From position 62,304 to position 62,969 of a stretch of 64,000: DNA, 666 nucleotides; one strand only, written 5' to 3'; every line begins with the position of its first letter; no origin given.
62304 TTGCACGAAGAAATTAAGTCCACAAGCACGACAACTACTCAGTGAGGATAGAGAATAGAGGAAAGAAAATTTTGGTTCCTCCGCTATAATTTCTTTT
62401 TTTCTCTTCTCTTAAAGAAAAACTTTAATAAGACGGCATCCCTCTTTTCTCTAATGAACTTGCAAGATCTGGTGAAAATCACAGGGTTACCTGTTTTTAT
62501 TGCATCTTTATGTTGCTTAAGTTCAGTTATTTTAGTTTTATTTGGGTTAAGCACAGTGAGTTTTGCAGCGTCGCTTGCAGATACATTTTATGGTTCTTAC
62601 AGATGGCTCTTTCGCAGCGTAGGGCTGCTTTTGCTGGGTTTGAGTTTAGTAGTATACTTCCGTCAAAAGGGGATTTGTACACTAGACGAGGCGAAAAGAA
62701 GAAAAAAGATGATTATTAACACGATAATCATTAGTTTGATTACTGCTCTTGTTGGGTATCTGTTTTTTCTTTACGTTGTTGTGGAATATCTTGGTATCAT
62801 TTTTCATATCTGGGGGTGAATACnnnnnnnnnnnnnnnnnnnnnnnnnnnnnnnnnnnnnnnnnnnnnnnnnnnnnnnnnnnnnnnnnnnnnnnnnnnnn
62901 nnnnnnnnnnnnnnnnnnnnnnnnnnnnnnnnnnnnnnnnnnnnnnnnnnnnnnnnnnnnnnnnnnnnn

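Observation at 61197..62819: Cys-rich module: HxlR regulator, 8-Cys small protein and CPAC membrane protein in one operon, divergent from a MerT-like CC-motif membrane protein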

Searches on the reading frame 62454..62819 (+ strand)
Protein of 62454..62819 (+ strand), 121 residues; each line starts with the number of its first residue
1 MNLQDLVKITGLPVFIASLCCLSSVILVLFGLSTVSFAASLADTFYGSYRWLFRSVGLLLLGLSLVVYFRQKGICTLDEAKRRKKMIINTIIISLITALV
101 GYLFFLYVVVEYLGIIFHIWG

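Call 3: search_protein_families(library=pfam, proteins=[window:62454-62819:+], max_evalue=1)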
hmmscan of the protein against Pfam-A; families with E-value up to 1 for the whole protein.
window:62454-62819:+ (121 aa): 5 families
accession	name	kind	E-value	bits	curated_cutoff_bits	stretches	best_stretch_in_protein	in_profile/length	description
PF02411.20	MerT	-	0.00016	22.1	32.9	1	11-105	15-111/116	MerT mercuric transport protein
PF13042.11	DUF3902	-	0.036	14.1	25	1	25-106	6-85/161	Protein of unknown function (DUF3902)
PF07331.16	TctB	-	0.28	11.8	29.1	1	13-107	33-130/137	Tripartite tricarboxylate transporter TctB family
PF04415.17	DUF515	-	0.4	9.5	29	1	70-108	16-54/449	Protein of unknown function (DUF515)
PF17555.7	TssN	-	0.96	9.2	30.3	0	24-117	41-122/274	Type VI secretion system, TssN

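Call 4: search_protein_families(library=ncbifam, proteins=[window:62454-62819:+], max_evalue=1)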
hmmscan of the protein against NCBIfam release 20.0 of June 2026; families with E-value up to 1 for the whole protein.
window:62454-62819:+ (121 aa): 7 families
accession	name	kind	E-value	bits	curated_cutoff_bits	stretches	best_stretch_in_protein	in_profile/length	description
NF010314.2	PRK13751.2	equivalog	1.9e-05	24.7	150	1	10-99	14-106/116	mercuric ion transporter MerT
NF033560.1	merT_RC607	exception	3.3e-05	24.2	130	1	12-105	11-92/97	mercuric transport protein MerT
NF033556.1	MerTP_fusion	equivalog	0.0087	15.7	180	1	15-100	7-90/186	mercuric transport protein MerTP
NF047981.1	RC1041_fam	subfamily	0.0091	15.7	90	1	78-107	15-44/57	RC1041 family protein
NF033480.1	bifunc_MprF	equivalog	0.11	10.7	600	1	10-109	118-218/841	bifunctional lysylphosphatidylglycerol flippase/synthetase MprF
NF041247.1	UsfY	equivalog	0.23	12.2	100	0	27-58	26-57/95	protein UsfY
NF050013.1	HpsJ_like_A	equivalog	0.65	9.6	140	1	53-110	44-93/217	HpsJ-like protein, cyanoexosortase A-associated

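Call 31: find_homologous_proteins(query=window:62454-62819:+, max_evalue=0.001)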
Query window:62454-62819:+ (121 aa): 573 proteins with E <= 0.001 among 631 candidates; the best 120 are listed.
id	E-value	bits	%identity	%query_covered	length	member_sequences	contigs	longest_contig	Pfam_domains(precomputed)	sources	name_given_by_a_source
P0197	6.8e-69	247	100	100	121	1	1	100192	-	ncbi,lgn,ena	-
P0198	1.4e-52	195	76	100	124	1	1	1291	-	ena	-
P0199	2.9e-52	194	76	100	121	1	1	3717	-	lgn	-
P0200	8.6e-51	189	76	100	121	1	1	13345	-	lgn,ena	-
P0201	1.0e-50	189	76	99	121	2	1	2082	-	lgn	-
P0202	4.1e-48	180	70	98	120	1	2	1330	-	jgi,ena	-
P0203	1.0e-47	179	68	99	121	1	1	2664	-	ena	-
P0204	2.2e-47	178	68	99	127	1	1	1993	-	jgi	-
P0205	6.7e-46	173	65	100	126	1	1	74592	PF02411.21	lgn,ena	-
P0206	8.2e-46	173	64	98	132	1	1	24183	-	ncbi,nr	ncbi:hypothetical protein N9L18_00360 [Candidatus Pacebacteria bacterium]|nr:hypothetical protein [C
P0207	9.4e-46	173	66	99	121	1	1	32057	PF02411.21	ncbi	ncbi:MAG: hypothetical protein WA082_01855 [Candidatus Moraniibacteriota bacterium]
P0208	1.3e-45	172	64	99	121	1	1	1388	PF02411.21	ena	-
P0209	1.7e-45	172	64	99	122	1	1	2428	PF02411.21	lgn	-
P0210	1.8e-45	172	67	100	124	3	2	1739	PF02411.21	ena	-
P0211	3.1e-45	171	65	98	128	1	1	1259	-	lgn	-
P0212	3.7e-45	171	68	100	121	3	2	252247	PF02411.21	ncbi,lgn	-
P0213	4.3e-45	171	68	99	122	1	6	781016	PF02411.21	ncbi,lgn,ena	ncbi:MAG: mercuric transporter MerT family protein [Patescibacteria group bacterium]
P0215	1.0e-44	170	66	99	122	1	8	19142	PF02411.21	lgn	-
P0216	2.1e-44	168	65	99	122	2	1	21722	PF02411.21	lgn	-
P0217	2.3e-44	168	65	100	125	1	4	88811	PF02411.21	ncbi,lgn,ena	-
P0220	3.2e-44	168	64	99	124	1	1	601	PF02411.21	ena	-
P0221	5.3e-44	167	64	99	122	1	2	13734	PF02411.21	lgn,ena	-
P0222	5.5e-44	167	64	99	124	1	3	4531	PF02411.21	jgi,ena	-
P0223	5.5e-44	167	64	99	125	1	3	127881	PF02411.21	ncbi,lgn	ncbi:MAG: hypothetical protein WD509_01390 [Candidatus Paceibacterota bacterium]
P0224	8.4e-44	167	64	99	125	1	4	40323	PF02411.21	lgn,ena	-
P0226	1.3e-43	166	64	99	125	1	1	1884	PF02411.21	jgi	-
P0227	1.3e-43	166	66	99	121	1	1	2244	PF02411.21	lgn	-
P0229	1.6e-43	166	63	99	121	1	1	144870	PF02411.21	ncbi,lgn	-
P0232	2.0e-43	165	63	99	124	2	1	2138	PF02411.21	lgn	-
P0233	2.2e-43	165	63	100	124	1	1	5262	PF02411.21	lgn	-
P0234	2.2e-43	165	66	99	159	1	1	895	PF02411.21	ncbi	-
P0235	2.4e-43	165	66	99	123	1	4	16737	PF02411.21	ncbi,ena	-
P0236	4.0e-43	164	63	99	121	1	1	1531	PF02411.21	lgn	-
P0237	6.6e-43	164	65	99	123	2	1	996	PF02411.21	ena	-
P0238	6.6e-43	164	66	99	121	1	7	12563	PF02411.21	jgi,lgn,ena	-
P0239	6.9e-43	164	61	100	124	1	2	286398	PF02411.21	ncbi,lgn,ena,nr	ncbi:MAG: hypothetical protein Greene07147_303 [Parcubacteria group bacterium Greene0714_7]|nr:MAG: 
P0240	6.9e-43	164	65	99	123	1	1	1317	PF02411.21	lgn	-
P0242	8.2e-43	163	59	100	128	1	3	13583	PF02411.21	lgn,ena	-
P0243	9.3e-43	163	63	99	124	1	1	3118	PF02411.21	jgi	-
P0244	1.1e-42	163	61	100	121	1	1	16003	PF02411.21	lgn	-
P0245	1.9e-42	162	60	100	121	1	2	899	PF02411.21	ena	-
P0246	1.9e-42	162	65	99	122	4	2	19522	PF02411.21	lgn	-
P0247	2.1e-42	162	63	100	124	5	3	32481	PF02411.21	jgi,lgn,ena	-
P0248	2.2e-42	162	62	99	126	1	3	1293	PF02411.21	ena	-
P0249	2.2e-42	162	61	99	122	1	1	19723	PF02411.21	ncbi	-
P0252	2.9e-42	162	58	99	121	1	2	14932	PF02411.21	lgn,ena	-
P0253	3.2e-42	161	61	99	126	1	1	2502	PF02411.21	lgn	-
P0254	3.2e-42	161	65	98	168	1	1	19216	PF02411.21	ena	-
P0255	3.3e-42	161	63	99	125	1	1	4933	PF02411.21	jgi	jgi:hypothetical protein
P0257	3.4e-42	161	61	100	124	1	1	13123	PF02411.21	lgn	-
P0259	4.4e-42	161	61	100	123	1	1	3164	PF02411.21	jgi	jgi:hypothetical protein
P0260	4.4e-42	161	62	99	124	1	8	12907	PF02411.21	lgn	-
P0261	4.9e-42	161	64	98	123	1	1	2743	PF02411.21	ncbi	-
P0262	5.0e-42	161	63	99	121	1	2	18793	PF02411.21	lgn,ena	-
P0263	5.1e-42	161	62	99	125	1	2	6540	PF02411.21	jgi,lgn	-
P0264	5.2e-42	161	63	98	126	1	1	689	PF02411.21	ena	-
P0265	5.2e-42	161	64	99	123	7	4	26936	PF02411.21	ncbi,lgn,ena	-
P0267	5.7e-42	161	62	99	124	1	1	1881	PF02411.21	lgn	-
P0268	6.8e-42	160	63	99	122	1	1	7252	PF02411.21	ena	-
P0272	8.0e-42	160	63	99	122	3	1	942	PF02411.21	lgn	-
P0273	9.0e-42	160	64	99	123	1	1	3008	PF02411.21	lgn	-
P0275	9.5e-42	160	62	99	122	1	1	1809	PF02411.21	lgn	-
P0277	1.0e-41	160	60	99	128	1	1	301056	PF02411.21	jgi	jgi:hypothetical protein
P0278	1.1e-41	160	64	99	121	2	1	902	PF02411.21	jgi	jgi:amino acid transporter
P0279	1.1e-41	160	63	99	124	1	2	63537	PF02411.21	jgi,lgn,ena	-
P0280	1.5e-41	159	61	98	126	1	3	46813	PF02411.21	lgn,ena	-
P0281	1.6e-41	159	61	100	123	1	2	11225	PF02411.21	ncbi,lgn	-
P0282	1.6e-41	159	63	98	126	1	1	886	PF02411.21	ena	-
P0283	1.8e-41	159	63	99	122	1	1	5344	PF02411.21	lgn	-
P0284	1.9e-41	159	65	99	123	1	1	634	PF02411.21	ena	-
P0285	1.9e-41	159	60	99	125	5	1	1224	PF02411.21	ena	-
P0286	2.0e-41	159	61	100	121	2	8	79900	PF02411.21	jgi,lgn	jgi:hypothetical protein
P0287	2.1e-41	159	63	98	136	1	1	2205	PF02411.21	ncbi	-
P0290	2.8e-41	158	58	99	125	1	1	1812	PF02411.21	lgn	-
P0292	3.0e-41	158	60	99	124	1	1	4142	PF02411.21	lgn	-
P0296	3.8e-41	158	62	99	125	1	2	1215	PF02411.21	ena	-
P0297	3.9e-41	158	62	98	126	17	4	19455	PF02411.21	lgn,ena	-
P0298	4.2e-41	158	64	97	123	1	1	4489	PF02411.21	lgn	-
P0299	4.4e-41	158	60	98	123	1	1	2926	PF02411.21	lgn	-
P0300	4.8e-41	158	60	99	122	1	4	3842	PF02411.21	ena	-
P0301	4.8e-41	158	61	98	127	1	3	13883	PF02411.21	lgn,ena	-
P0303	5.2e-41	158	60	98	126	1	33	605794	PF02411.21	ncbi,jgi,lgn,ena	jgi:predicted exporter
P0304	5.3e-41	157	60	99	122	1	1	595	PF02411.21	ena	-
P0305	5.4e-41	157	63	97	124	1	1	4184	PF02411.21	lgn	-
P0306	5.5e-41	157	60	99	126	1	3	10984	PF02411.21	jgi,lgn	jgi:hypothetical protein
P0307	5.7e-41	157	62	99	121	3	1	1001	PF02411.21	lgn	-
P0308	6.1e-41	157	62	99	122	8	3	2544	PF02411.21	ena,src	-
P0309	6.3e-41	157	62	99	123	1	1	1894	PF02411.21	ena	-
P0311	6.6e-41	157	62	99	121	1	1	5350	PF02411.21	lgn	-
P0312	7.0e-41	157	59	98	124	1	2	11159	PF02411.21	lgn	-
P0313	7.0e-41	157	61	97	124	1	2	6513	PF02411.21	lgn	-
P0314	7.4e-41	157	62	99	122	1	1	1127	PF02411.21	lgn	-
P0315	7.7e-41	157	59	99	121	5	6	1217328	PF02411.21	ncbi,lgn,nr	ncbi:MAG: hypothetical protein IPJ68_01535 [Candidatus Moraniibacteriota bacterium]|nr:MAG: hypothet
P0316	8.1e-41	157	61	97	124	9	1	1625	PF02411.21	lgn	-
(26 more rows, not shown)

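Call 35: find_encoding_contigs(protein=P0213, flank=5000, max_places=5)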
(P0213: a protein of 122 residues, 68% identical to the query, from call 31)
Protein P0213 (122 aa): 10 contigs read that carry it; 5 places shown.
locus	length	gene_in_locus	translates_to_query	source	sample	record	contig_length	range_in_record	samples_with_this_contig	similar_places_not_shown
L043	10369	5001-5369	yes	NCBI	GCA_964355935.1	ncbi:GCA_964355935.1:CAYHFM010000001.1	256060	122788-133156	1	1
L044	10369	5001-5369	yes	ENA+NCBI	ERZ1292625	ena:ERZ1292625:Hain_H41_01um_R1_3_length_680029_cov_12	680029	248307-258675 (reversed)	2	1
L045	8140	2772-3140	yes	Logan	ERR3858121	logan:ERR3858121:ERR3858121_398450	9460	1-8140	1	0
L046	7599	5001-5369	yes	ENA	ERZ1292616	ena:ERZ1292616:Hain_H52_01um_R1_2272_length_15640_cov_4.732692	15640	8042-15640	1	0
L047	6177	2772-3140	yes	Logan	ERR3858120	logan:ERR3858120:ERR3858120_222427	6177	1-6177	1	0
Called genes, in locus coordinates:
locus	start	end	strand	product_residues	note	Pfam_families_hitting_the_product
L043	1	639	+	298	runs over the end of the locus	PF01738:DLH (faint), PF12146:Hydrolase_4 (weak), PF00561:Abhydrolase_1, PF12697:Abhydrolase_6 (weak), PF12048:DUF3530 (weak), PF08538:DUF1749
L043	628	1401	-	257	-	-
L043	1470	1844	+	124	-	-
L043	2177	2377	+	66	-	PF00313:CSD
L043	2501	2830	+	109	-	-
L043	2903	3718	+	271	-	-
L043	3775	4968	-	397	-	PF01625:PMSR, PF01641:SelR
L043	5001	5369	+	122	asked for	PF02411:MerT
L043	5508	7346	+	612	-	PF02195:ParB_N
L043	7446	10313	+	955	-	PF17957:Big_7, PF01471:PG_binding_1 (weak)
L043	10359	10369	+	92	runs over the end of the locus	PF02201:SWIB, PF26291:SWIB_eIF2D (weak)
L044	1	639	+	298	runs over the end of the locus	PF01738:DLH (faint), PF12146:Hydrolase_4 (weak), PF00561:Abhydrolase_1, PF12697:Abhydrolase_6 (weak), PF12048:DUF3530 (weak), PF08538:DUF1749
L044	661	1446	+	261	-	PF05675:DUF817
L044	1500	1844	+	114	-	-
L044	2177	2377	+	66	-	PF00313:CSD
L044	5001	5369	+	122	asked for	PF02411:MerT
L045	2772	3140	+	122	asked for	PF02411:MerT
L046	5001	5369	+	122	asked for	PF02411:MerT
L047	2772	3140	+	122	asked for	PF02411:MerT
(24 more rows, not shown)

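Call 45: find_encoding_contigs(protein=P0200, flank=6000, max_places=3)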
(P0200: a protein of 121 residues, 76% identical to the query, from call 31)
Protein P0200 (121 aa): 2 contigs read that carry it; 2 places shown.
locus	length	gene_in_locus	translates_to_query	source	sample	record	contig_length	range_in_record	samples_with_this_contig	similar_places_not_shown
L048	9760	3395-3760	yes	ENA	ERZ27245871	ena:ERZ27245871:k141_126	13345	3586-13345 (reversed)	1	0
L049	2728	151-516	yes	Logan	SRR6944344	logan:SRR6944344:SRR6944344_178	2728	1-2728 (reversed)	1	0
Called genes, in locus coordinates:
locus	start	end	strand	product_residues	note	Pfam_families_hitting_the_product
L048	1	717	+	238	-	?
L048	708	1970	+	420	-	PF12704:MacB_PCD, PF02687:FtsX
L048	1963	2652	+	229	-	PF00005:ABC_tran, PF02463:SMC_N (weak), PF13304:AAA_21 (faint)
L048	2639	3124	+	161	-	-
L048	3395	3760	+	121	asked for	-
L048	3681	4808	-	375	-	PF07992:Pyr_redox_2, PF00070:Pyr_redox (weak)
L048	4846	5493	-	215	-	-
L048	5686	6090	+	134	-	PF07681:DoxX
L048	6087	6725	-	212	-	PF19810:HFX_2341_N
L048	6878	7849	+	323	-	PF11376:DUF3179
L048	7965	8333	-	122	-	-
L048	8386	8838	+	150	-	PF01797:Y1_Tnp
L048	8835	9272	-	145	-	PF03190:Thioredox_DsbH, PF13899:Thioredoxin_7 (weak)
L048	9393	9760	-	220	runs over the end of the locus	-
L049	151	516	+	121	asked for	-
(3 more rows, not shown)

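Call 46: find_encoding_contigs(protein=P0205, flank=5000, max_places=3)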
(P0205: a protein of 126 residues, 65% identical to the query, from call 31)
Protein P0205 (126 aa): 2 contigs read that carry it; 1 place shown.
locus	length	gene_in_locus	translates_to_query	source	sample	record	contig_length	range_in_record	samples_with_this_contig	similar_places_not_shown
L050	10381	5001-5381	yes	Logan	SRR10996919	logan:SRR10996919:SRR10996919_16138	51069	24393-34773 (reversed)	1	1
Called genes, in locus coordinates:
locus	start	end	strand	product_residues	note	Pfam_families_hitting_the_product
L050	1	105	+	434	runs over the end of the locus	PF08245:Mur_ligase_M, PF02875:Mur_ligase_C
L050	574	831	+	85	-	PF01541:GIY-YIG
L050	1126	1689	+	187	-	-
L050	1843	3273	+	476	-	PF01839:FG-GAP (faint), PF13517:FG-GAP_3, PF07593:UnbV_ASPIC (weak)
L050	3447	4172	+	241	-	-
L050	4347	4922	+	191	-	-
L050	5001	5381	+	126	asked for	PF02411:MerT (weak)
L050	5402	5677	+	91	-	-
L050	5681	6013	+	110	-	-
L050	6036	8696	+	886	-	PF00690:Cation_ATPase_N, PF00122:E1-E2_ATPase, PF08282:Hydrolase_3 (faint), PF00702:Hydrolase, PF13246:Cation_ATPase, PF00689:Cation_ATPase_C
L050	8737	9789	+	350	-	PF02646:RmuC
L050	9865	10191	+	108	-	PF00829:Ribosomal_L21p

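Call 47: find_related_loci(query=A3, collection=metagenome_contigs, flank=4000)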
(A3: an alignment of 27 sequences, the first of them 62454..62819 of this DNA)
Query A3 (121 aa) in metagenome_contigs; peptide patterns used: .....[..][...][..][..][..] (x = any residue, [..] = any of these).
332 stretches matched a pattern; 239 encode a relative of the query (tblastn E <= 1e-3); the best 80 are kept; 80 distinct loci.
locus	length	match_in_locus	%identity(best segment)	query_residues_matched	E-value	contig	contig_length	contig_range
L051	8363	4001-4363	61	1-120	1e-50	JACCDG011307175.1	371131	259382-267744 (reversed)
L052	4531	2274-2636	64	1-120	3e-50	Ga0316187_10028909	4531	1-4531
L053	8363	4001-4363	65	1-121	5e-50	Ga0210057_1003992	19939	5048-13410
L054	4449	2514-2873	62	1-120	2e-49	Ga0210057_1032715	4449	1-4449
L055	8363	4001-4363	64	1-120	1e-49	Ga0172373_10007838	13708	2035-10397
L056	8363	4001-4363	67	1-120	1e-49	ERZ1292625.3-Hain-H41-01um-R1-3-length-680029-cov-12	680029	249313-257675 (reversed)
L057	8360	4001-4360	64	1-120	2e-49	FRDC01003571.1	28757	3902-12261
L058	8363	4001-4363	64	1-120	1e-49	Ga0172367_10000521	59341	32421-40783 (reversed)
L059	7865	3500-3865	66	1-120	3e-49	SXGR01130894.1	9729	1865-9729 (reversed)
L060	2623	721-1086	66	1-120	6e-49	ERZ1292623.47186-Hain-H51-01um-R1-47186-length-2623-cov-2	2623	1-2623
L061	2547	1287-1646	63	1-120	1e-48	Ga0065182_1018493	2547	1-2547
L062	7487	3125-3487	63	1-121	1e-48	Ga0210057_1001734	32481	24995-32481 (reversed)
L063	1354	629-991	64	1-121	5e-50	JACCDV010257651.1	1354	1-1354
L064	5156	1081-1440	67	1-120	5e-48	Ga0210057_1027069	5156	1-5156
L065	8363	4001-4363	63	1-120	6e-48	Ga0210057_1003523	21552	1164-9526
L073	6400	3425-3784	59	2-120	8e-47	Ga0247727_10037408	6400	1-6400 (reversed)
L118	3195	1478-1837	64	1-120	2e-44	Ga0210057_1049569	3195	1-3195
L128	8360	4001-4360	59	2-120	7e-44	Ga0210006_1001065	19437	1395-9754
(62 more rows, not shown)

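Call 78: search_protein_families(library=pfam, proteins=[L118:1856-3169:-, L048:3681-4808:-, L053:4431-4877:+, L118:48-1454:+, L128:2388-3992:+, L073:2661-3419:+, L073:2103-2624:+, L052:1117-2238:-, L048:4846-5493:-, L051:4001-5266:+], max_evalue=0.001)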
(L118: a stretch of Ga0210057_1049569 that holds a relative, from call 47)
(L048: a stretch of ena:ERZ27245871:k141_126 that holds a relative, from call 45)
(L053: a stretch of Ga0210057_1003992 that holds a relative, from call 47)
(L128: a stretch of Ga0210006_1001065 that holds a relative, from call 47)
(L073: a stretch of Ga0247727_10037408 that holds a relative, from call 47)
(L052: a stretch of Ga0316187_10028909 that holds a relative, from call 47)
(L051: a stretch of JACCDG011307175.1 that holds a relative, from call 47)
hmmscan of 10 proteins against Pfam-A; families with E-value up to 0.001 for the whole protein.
L118:1856-3169:- (437 aa): 7 families
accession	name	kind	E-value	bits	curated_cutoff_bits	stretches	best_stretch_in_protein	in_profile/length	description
PF07992.20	Pyr_redox_2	-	4.7e-57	194.1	26.1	1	8-292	31-289/291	Pyridine nucleotide-disulphide oxidoreductase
PF02852.28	Pyr_redox_dim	-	3.6e-29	101.6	25.3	1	314-420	1-107/110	Pyridine nucleotide-disulphide oxidoreductase, dimerisation domain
PF00070.33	Pyr_redox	-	5.9e-16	59.2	22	1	143-216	2-75/82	Pyridine nucleotide-disulphide oxidoreductase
PF13738.12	Pyr_redox_3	-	8.4e-13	48.7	30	1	87-277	109-305/305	Pyridine nucleotide-disulphide oxidoreductase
PF03486.20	HI0933_like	-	1.5e-06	28.3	50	0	182-258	110-183/244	HI0933-like protein Rossmann domain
PF01134.28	GIDA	-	1.6e-05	24.6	22.1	0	143-173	2-32/391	Glucose inhibited division protein A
PF13434.12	Lys_Orn_oxgnase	-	0.00067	19.3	21.3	0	75-160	117-208/339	L-lysine 6-monooxygenase/L-ornithine 5-monooxygenase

L048:3681-4808:- (375 aa): 3 families
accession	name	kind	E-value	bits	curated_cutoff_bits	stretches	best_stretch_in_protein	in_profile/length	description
PF07992.20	Pyr_redox_2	-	4.3e-29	102.3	26.1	1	3-271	2-291/291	Pyridine nucleotide-disulphide oxidoreductase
PF00070.33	Pyr_redox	-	6.7e-09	36.6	22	1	140-208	2-70/82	Pyridine nucleotide-disulphide oxidoreductase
PF13454.12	NAD_binding_9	-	0.00072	20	21.8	0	142-166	2-30/155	FAD-NAD(P)-binding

L053:4431-4877:+ (148 aa): 0 families

L118:48-1454:+ (468 aa): 7 families
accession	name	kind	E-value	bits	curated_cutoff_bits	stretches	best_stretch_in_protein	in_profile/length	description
PF11376.13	DUF3179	-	9.2e-86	288.3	27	1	206-444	1-241/292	Protein of unknown function (DUF3179)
PF08534.16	Redoxin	-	2e-16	60.5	26.6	1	28-143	16-142/148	Redoxin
PF00578.27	AhpC-TSA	-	5.3e-16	59.1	26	1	29-130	14-122/124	AhpC/TSA family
PF00085.26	Thioredoxin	-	4.1e-10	40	23.5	1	31-90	6-68/103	Thioredoxin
PF13098.12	Thioredoxin_2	-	7.7e-10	39.5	27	1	38-144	2-102/104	Thioredoxin-like domain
PF13905.12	Thioredoxin_8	-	3.1e-05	24.7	27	1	41-129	1-94/94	Thioredoxin-like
PF14595.12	Thioredoxin_9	-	9.8e-05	22.7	25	1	31-102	31-102/129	Thioredoxin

L128:2388-3992:+ (534 aa): 2 families
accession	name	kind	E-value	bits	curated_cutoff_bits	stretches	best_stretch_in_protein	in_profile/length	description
PF11376.13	DUF3179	-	3.8e-79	266.6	27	1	276-504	1-231/292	Protein of unknown function (DUF3179)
PF13386.12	DsbD_2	-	2.2e-06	28.1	24.9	1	48-206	50-198/199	Cytochrome C biogenesis protein transmembrane region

L073:2661-3419:+ (252 aa): 2 families
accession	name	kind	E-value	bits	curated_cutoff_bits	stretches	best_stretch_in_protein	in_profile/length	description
PF02683.22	DsbD_TM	-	2e-15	57.2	27.1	1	6-224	4-214/219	Cytochrome C biogenesis protein transmembrane domain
PF13386.12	DsbD_2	-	4.2e-11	43.6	24.9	1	50-215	29-198/199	Cytochrome C biogenesis protein transmembrane region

L073:2103-2624:+ (173 aa): 5 families
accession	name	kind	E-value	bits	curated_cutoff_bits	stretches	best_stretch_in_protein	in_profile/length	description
PF08534.16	Redoxin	-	5.3e-21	75.4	26.6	1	38-161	4-142/148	Redoxin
PF00578.27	AhpC-TSA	-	7.1e-19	68.4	26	1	38-152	3-123/124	AhpC/TSA family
PF13098.12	Thioredoxin_2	-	8.5e-07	29.7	27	1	60-166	5-103/104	Thioredoxin-like domain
PF00085.26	Thioredoxin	-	8.7e-07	29.3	23.5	1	60-110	18-68/103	Thioredoxin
PF13905.12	Thioredoxin_8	-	4.7e-05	24.1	27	1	60-150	1-94/94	Thioredoxin-like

L052:1117-2238:- (373 aa): 2 families
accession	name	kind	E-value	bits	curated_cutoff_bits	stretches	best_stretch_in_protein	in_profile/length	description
PF01625.27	PMSR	-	1.5e-55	188.1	23.7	1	45-195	2-152/153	Peptide methionine sulfoxide reductase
PF01641.26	SelR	-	2e-43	147.4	24.9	1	241-356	1-116/116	SelR domain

L048:4846-5493:- (215 aa): 1 family
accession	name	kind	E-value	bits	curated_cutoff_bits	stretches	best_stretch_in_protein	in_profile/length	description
PF20143.4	NAD_kinase_C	-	0.00024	21.3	23.7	1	90-207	2-122/126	ATP-NAD kinase C-terminal domain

L051:4001-5266:+ (421 aa): 3 families
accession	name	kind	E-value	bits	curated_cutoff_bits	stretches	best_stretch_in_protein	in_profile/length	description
PF01641.26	SelR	-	1.1e-45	154.7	24.9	1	294-407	1-116/116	SelR domain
PF01625.27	PMSR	-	1.5e-43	149.1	23.7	1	137-276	1-152/153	Peptide methionine sulfoxide reductase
PF02411.20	MerT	-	0.00012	22.5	32.9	1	11-101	15-107/116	MerT mercuric transport protein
